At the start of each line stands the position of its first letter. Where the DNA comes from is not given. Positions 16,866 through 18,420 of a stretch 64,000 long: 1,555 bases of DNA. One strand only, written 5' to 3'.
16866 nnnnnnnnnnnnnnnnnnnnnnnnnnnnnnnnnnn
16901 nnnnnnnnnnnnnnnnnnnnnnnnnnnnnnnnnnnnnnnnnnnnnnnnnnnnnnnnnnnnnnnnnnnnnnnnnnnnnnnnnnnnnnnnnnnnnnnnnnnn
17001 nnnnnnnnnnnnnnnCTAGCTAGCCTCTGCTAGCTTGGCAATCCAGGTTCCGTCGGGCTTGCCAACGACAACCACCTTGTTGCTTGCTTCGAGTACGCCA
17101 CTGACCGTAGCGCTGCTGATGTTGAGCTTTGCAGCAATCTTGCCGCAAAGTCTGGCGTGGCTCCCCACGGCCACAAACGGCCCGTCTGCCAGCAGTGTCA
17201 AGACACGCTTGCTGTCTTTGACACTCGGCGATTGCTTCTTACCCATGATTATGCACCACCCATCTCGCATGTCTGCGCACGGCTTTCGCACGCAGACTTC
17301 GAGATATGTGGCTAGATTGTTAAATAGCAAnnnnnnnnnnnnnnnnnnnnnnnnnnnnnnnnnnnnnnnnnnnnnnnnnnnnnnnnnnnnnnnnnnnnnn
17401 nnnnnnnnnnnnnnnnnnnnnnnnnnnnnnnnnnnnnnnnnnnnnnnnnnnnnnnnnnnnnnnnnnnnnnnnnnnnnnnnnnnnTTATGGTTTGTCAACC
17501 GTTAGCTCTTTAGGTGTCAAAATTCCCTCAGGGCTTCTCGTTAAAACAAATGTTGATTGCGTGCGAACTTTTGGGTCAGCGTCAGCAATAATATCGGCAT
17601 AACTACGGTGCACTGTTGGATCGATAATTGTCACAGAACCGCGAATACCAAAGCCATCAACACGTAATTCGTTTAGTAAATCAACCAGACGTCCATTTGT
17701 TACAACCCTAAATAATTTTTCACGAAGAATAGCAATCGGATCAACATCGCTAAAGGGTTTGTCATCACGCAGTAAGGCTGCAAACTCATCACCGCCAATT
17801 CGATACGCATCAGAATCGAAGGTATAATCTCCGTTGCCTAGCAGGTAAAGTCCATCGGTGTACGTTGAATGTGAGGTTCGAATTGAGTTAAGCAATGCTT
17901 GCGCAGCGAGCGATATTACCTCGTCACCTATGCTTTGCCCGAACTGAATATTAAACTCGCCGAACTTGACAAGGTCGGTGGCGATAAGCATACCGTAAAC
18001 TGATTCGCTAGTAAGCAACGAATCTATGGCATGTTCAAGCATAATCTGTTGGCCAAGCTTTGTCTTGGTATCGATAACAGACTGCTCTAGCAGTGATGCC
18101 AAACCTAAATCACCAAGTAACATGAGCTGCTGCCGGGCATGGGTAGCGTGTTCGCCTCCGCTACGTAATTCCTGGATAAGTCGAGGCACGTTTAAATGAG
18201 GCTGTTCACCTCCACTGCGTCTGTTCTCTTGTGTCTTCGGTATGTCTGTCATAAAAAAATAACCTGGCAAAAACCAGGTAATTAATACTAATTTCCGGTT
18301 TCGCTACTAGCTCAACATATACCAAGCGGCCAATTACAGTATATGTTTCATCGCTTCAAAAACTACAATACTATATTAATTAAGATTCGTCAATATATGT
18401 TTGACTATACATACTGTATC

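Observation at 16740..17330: Second high-GC islet: wHTH gene plus coupled 43-codon ORF plus structured element, inside the rplA-rplJ gap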

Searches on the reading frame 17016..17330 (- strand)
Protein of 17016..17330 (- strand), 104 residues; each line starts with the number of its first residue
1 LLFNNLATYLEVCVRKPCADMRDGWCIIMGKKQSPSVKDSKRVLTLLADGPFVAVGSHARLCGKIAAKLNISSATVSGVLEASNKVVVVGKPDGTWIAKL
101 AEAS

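Call 9: search_protein_families(library=pfam, proteins=[window:17016-17330:-], max_evalue=1)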
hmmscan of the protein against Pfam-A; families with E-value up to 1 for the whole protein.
window:17016-17330:- (104 aa): 2 families
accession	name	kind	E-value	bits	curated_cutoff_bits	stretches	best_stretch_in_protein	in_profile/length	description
PF04539.22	Sigma70_r3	-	0.1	13.1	25.3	1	65-94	26-55/78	Sigma-70 region 3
PF18291.6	HU-HIG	-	0.11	12.9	26.2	1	59-87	35-63/125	HU domain fused to wHTH, Ig, or Glycine-rich motif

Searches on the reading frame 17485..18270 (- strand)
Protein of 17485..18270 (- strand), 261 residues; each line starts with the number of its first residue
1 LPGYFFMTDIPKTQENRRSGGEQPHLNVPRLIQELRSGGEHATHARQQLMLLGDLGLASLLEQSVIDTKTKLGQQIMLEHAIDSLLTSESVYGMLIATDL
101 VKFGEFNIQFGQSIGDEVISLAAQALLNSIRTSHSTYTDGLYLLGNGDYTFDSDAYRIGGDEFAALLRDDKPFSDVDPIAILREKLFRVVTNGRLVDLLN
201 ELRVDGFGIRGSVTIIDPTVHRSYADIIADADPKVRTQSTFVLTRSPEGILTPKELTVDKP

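Call 9: search_protein_families(library=pfam, proteins=[window:17485-18270:-], max_evalue=1)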
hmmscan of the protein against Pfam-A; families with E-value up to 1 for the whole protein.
window:17485-18270:- (261 aa): 1 family
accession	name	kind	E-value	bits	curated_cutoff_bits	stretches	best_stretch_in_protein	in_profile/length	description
PF00990.26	GGDEF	-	2.1e-09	37.8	23.8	1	65-134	2-74/161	Diguanylate cyclase, GGDEF domain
